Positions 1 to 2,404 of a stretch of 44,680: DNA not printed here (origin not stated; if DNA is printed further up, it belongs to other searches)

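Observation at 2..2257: Giant TFB-related protein consisting of at least 8 tandem cyclin-fold repeats, encoded directly upstream of a TFB paralog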

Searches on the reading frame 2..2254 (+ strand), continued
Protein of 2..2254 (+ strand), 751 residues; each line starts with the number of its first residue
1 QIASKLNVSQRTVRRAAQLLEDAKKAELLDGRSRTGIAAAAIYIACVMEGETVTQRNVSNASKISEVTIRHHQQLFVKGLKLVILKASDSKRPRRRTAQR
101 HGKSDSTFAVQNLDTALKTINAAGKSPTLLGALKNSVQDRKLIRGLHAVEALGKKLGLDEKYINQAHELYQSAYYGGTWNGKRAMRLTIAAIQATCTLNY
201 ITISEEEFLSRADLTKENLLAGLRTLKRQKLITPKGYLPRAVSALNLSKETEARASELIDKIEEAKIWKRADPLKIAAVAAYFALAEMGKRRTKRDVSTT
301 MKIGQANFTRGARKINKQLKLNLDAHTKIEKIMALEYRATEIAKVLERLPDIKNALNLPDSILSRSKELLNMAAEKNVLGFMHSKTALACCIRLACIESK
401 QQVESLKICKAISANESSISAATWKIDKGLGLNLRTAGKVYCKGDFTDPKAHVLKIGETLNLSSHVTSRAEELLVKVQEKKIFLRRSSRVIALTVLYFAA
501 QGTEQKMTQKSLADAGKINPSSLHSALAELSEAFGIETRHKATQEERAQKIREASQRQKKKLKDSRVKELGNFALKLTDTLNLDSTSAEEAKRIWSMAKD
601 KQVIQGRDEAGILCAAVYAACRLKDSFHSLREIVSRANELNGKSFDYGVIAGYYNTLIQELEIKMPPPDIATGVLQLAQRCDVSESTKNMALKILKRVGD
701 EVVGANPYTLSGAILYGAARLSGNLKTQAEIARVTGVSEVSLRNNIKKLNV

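Call 41: find_homologous_proteins(query=A2, max_evalue=1e-20)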
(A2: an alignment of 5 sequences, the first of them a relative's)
Query A2 (5 sequences) (751 aa, profile of the alignment): 106 proteins with E <= 1e-20 among 8000 candidates.
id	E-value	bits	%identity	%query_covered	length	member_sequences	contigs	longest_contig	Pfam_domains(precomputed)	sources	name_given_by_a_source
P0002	0.0e+0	1467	26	82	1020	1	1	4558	PF00134.29,PF00382.25,PF08271.18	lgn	-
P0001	1.4e-291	988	100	100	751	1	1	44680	PF08279.19,PF13384.13,PF00382.25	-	-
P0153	6.0e-61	225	36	23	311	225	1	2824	PF00382.25,PF08271.18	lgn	-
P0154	6.6e-61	225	37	23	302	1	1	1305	PF00382.25,PF08271.18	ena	-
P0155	7.1e-61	225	33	26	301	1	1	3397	PF00134.29,PF00382.25,PF08271.18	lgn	-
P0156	5.1e-59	219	36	23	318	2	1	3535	PF00382.25,PF08271.18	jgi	-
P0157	6.1e-58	215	34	25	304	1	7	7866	PF00134.29,PF00382.25,PF08271.18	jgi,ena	-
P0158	1.1e-57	214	31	26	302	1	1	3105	PF00382.25,PF08271.18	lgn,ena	-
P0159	3.4e-57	213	31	27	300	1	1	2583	PF00382.25,PF08271.18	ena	-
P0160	5.8e-57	212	35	23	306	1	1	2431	PF00382.25,PF08271.18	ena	-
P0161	1.9e-55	207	31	24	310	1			PF00382.25,PF08271.18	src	-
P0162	3.7e-54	203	34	22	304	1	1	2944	PF00382.25,PF08271.18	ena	-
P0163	9.9e-54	201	31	25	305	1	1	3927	PF00382.25,PF08271.18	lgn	-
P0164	3.7e-53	199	31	23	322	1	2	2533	PF00382.25,PF08271.18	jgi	jgi:transcription initiation factor TFIIB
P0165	3.9e-53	199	32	23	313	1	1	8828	PF00382.25,PF08271.18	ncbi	ncbi:MAG: transcription initiation factor IIB [Candidatus Thermoplasmatota archaeon]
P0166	4.1e-53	199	41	11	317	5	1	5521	PF00382.25,PF08271.18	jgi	-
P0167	4.3e-53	199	26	22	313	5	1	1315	PF00382.25,PF08271.18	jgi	jgi:transcription initiation factor TFIIB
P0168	1.1e-52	198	43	11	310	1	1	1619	PF02984.25,PF21886.2,PF00382.25,PF08271.18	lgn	-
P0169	4.4e-52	196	33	24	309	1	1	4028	PF00382.25,PF08271.18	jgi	jgi:transcription initiation factor TFIIB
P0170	5.5e-52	195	28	29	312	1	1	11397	PF00382.25,PF08271.18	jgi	jgi:transcription initiation factor TFIIB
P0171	7.7e-52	195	28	29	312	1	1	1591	PF00382.25,PF08271.18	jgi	jgi:transcription initiation factor TFIIB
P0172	9.4e-52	195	29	27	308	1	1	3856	PF00382.25,PF04545.23,PF08271.18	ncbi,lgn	-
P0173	1.6e-51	194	30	27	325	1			PF00382.25,PF08271.18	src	-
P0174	2.3e-51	193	27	24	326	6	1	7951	PF00382.25,PF04545.23,PF08271.18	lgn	-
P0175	3.0e-51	193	29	27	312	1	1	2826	PF00382.25,PF08271.18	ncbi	-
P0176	4.7e-51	192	28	29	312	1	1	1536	PF00382.25,PF08271.18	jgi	jgi:transcription initiation factor TFIIB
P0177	6.4e-51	192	30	29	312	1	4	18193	PF00382.25,PF08271.18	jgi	-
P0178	6.6e-51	192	31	23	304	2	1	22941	PF00382.25,PF08271.18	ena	-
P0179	6.9e-51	192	28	28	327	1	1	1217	PF00382.25,PF08271.18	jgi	jgi:transcription initiation factor TFIIB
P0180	7.9e-51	192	32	29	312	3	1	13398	PF00382.25,PF08271.18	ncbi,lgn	-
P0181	9.7e-51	191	31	24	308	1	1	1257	PF00382.25,PF08271.18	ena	-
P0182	3.7e-50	189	31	23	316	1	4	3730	PF00382.25,PF08271.18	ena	-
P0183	1.4e-49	187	31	24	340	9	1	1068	PF00382.25,PF08271.18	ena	-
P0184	1.8e-49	187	31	27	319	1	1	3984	PF00382.25,PF08271.18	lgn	-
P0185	2.6e-49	186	31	31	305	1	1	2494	PF00382.25,PF08271.18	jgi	-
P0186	9.2e-49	185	29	27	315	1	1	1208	PF00382.25,PF08271.18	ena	-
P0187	2.0e-48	184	29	28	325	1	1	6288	PF00382.25,PF08271.18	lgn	-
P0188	4.0e-48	183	31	29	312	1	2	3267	PF00382.25,PF04545.23,PF08271.18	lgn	-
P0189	9.1e-48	181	29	27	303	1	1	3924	PF00382.25,PF08271.18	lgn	-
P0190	1.9e-47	180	32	23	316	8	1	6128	PF02984.25,PF00382.25,PF08271.18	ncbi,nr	ncbi:MAG TPA: transcription initiation factor IIB [bacterium]|nr:transcription initiation factor IIB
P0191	2.0e-47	180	28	29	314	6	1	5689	PF00382.25,PF04545.23,PF08271.18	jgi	-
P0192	4.7e-47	179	31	24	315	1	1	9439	PF00382.25,PF08271.18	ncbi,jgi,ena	-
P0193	7.0e-47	178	31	24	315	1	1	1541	PF00382.25,PF08271.18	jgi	jgi:transcription initiation factor TFIIB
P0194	8.1e-47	178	28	27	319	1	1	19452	PF00382.25,PF04545.23,PF08271.18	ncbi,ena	-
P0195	8.2e-47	178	27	23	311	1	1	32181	PF00382.25,PF08271.18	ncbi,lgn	ncbi:MAG: transcription initiation factor IIB [Thermoplasmatota archaeon]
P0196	1.2e-46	178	25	23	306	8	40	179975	PF00382.25,PF08271.18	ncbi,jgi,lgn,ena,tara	jgi:transcription initiation factor TFIIB|tara:strand:- start:2123 stop:3043 length:921 start_codon:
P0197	1.3e-46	178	32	24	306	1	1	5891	PF02984.25,PF00382.25,PF08271.18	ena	-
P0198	1.6e-46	177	29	29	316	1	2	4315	PF00382.25,PF08271.18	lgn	-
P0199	2.1e-46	177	27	28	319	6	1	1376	PF00382.25,PF08271.18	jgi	-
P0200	2.2e-46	177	29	23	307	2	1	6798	PF00382.25,PF08271.18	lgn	-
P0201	2.2e-46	177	32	23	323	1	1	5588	PF02984.25,PF00382.25,PF08271.18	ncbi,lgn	-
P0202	3.5e-46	176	32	26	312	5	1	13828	PF00382.25,PF08271.18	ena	-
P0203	3.7e-46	176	30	23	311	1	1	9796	PF00382.25,PF08271.18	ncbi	ncbi:MAG: transcription initiation factor IIB [Candidatus Hodarchaeota archaeon]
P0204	6.1e-46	175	37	11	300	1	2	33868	PF00382.25,PF08271.18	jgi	jgi:transcription initiation factor TFIIB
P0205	7.5e-46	175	32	23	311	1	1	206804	PF00382.25,PF03966.23,PF08271.18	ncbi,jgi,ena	ncbi:MAG: TFIIB-type zinc ribbon-containing protein [Candidatus Pacearchaeota archaeon]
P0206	1.5e-45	174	30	27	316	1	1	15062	PF00382.25,PF04545.23,PF08271.18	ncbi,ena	ncbi:MAG: transcription initiation factor IIB [Candidatus Bathyarchaeia archaeon]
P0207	2.2e-45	173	32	27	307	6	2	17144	PF00382.25,PF08271.18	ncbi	ncbi:MAG: transcription initiation factor IIB [Candidatus Hydrothermarchaeales archaeon]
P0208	3.1e-45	173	25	25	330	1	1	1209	PF00382.25,PF08271.18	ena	-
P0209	6.3e-45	172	31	24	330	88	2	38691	PF00382.25,PF08271.18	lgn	-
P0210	6.6e-45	172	30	27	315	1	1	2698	PF00382.25,PF08271.18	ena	-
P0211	6.8e-45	172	27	29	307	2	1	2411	PF00134.29,PF00382.25,PF08271.18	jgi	-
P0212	8.1e-45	172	28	29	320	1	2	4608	PF00382.25,PF08271.18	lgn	-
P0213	1.0e-44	171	27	27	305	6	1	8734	PF00382.25,PF01857.26,PF08271.18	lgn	-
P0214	1.5e-44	171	29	27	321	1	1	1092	PF00134.29,PF00382.25,PF08271.18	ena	-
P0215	3.3e-44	170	29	24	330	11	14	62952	PF00382.25,PF08271.18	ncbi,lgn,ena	-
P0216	7.7e-44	168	30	23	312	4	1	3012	PF00382.25,PF08271.18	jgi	-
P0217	1.2e-43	168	27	23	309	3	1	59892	PF00382.25,PF08271.18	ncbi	-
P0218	2.0e-43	167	29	27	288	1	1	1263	PF00382.25,PF08271.18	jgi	-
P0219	2.3e-43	167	29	23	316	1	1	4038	PF00382.25,PF08271.18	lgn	-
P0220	5.7e-43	165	32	23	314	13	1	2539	PF00382.25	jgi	jgi:transcription initiation factor TFIIB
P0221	6.2e-43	165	28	29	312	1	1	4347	PF00382.25,PF08271.18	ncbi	-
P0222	9.3e-43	165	31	23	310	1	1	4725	PF00382.25,PF04545.23,PF08271.18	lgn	-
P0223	1.1e-42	165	29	28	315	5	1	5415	PF00382.25,PF08271.18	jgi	-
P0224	1.1e-42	164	28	24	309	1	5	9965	PF00382.25,PF08271.18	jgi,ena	-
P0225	1.2e-42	164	27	23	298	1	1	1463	PF00382.25,PF08271.18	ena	-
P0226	1.8e-42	164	31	24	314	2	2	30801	PF00382.25,PF08271.18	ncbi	-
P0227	2.0e-42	164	27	27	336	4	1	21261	PF00382.25,PF08271.18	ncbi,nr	ncbi:MAG: Transcription initiation factor IIB [Candidatus Methanolliviera sp. GoM_asphalt]|nr:MAG: T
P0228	3.1e-42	163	32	23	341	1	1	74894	PF00382.25,PF08271.18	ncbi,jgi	-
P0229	3.2e-42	163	32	23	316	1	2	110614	PF00382.25,PF08271.18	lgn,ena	-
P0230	3.9e-42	163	31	24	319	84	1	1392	PF00382.25,PF08271.18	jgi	jgi:transcription initiation factor TFIIB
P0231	5.4e-42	162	30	24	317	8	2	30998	PF00382.25,PF08271.18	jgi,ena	-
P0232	7.3e-42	162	30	24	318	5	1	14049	PF00382.25,PF08271.18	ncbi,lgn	-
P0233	7.6e-42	162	24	33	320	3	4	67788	PF00382.25,PF08271.18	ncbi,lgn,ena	-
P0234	1.2e-41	161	31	24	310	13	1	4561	PF00382.25,PF08271.18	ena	-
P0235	1.6e-41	161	28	24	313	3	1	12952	PF00382.25,PF08271.18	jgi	jgi:transcription initiation factor TFIIB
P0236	5.3e-41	159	27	27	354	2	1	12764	PF00382.25,PF08271.18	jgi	-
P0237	7.2e-40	155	26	28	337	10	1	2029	PF00382.25,PF04545.23,PF08271.18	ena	-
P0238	7.3e-40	155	28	23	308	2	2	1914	PF00382.25,PF08271.18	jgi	-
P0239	1.1e-39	155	30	24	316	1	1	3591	PF00382.25,PF08271.18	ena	-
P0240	2.4e-38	150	27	23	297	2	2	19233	PF02984.25,PF00382.25,PF08271.18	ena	-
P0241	4.4e-38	149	32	24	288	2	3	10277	PF00382.25,PF08271.18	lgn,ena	-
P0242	7.0e-38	149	25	27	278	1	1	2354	PF00382.25,PF08271.18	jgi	jgi:transcription initiation factor TFIIB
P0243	2.5e-37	147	29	28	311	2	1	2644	PF00134.29,PF00382.25,PF08271.18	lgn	-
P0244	4.6e-37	146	28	23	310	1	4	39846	PF00382.25,PF08271.18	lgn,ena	-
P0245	5.3e-37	146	31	23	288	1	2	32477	PF00382.25,PF08271.18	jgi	-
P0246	8.7e-37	145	30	24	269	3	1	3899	PF00134.29,PF00382.25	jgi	jgi:transcription initiation factor TFIIB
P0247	1.3e-35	141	32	24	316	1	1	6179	PF00382.25,PF08271.18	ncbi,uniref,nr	ncbi:transcription initiation factor IIB [candidate division MSBL1 archaeon SCGC-AAA259I09]|uniref:T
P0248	2.7e-35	140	31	23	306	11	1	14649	PF00382.25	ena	-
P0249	4.5e-35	139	31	23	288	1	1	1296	PF00382.25,PF08271.18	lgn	-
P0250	1.6e-34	138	27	24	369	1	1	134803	PF00382.25,PF08271.18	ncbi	ncbi:MAG: TFIIB-type zinc ribbon-containing protein [Minisyncoccales bacterium]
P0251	3.5e-34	136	26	29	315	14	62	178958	PF00382.25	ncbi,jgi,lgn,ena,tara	jgi:transcription initiation factor TFIIB|tara:strand:- start:5607 stop:6554 length:948 start_codon:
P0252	4.3e-34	136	29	23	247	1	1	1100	PF00382.25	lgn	-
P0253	2.1e-31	127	28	23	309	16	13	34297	PF00382.25,PF08271.18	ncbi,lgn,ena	-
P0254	9.0e-30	122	30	25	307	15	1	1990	PF00382.25,PF08271.18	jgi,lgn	-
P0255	9.8e-30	122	24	26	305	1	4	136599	PF00382.25,PF08271.18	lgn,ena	-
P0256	1.1e-27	115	31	23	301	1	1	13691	PF00382.25,PF08271.18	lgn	-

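Call 43: find_encoding_contigs(protein=P0005, flank=10000)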
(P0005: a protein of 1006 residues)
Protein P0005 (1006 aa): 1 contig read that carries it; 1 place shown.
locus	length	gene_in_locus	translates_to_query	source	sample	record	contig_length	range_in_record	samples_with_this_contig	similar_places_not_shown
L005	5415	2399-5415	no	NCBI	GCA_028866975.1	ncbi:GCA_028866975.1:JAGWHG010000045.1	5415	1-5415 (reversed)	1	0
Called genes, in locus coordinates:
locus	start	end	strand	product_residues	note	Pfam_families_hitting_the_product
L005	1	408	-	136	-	PF00398:RrnaAD (faint), PF08241:Methyltransf_11 (weak), PF13649:Methyltransf_25 (weak)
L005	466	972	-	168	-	PF00411:Ribosomal_S11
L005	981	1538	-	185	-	PF22421:SYY_C-terminal (weak), PF01479:S4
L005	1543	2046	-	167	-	PF00416:Ribosomal_S13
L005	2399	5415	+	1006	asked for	PF08271:Zn_Ribbon_TF (weak), PF00382:TFIIB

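Call 44: find_encoding_contigs(protein=P0007, flank=10000)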
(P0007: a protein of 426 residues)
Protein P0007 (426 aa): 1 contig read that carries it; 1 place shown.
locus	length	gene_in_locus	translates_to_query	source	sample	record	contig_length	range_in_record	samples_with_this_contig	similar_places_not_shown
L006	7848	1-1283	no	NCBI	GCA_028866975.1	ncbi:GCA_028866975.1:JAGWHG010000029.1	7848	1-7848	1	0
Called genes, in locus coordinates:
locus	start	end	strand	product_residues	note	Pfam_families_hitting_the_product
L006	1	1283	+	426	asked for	PF00382:TFIIB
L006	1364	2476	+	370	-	PF08271:Zn_Ribbon_TF (faint), PF00382:TFIIB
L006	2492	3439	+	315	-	PF00382:TFIIB (weak)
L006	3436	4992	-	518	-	PF01921:tRNA-synt_1f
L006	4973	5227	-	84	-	-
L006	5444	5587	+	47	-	PF18930:DUF5679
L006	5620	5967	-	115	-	-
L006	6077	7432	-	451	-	PF00224:PK, PF02887:PK_C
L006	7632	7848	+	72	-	PF03051:Peptidase_C1_2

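Call 45: find_encoding_contigs(protein=P0006, flank=10000)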
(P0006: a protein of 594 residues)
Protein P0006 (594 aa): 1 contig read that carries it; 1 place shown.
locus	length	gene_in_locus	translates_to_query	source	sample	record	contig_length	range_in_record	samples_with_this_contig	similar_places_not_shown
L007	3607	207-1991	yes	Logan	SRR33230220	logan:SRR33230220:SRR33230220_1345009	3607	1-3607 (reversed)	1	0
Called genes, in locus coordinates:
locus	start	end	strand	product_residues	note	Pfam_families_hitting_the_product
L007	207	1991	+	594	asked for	PF08271:Zn_Ribbon_TF (weak), PF00382:TFIIB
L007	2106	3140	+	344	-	PF08271:Zn_Ribbon_TF (weak), PF00382:TFIIB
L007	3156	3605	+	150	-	?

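Call 51: predict_structure(alignment_id=A2)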
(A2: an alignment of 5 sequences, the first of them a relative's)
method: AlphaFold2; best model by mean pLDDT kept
length: 751 residues; sequences in the alignment: 5
mean_pLDDT: 75.3   pTM: 0.31
mean pLDDT of the five models: 75.3, 74.7, 73.4, 72.9, 71.0
residues with pLDDT >= 90: 63; 70-90: 510; 50-70: 88; < 50: 90
segments of 3 or more residues with pLDDT < 50: 85-137, 324-336, 436-446, 537-547
pLDDT, mean of each block of 10 residues (from residue 1): 86 92 86 87 89 85 85 83 47 27 30 35 39 52 84 85 86 70 79 81 72 78 73 79 81 89 78 85 81 75 77 81 46 50 70 82 87 78 82 85 78 77 81 52 52 84 85 81 66 87 74 77 74 56 46 60 69 87 87 90 83 92 81 88 82 87 76 85 88 80 68 89 83 80 78 50
secondary structure, 60 per line:
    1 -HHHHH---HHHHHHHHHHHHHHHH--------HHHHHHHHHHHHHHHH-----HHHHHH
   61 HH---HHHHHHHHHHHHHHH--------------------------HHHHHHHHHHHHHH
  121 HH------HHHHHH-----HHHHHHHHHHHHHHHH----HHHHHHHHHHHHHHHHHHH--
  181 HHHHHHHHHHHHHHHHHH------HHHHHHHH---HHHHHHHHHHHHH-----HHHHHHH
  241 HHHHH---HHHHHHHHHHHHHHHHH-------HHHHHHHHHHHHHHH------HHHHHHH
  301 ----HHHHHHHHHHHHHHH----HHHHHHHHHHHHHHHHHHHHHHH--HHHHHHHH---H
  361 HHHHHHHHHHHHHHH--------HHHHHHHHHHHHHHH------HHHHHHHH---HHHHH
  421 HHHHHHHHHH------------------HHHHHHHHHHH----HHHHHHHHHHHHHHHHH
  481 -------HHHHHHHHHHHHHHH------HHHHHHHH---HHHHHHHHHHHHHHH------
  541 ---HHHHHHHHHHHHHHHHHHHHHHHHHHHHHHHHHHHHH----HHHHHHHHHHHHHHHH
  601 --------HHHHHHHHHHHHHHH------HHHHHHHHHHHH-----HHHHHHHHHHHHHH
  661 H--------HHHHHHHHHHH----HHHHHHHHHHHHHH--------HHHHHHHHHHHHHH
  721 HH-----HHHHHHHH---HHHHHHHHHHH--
elements in order (helices of 4 or more, strands of 3 or more residues): H2-6 H10-25 H34-49 H55-62 H66-80 H107-122 H129-134 H140-155 H160-178 H181-198 H205-212 H216-228 H234-245 H249-265 H273-287 H294-300 H305-319 H324-346 H349-356 H360-375 H384-398 H405-412 H416-430 H449-459 H464-480 H488-502 H509-516 H520-534 H544-580 H585-600 H609-623 H630-641 H647-661 H670-680 H685-698 H707-722 H728-735 H739-749
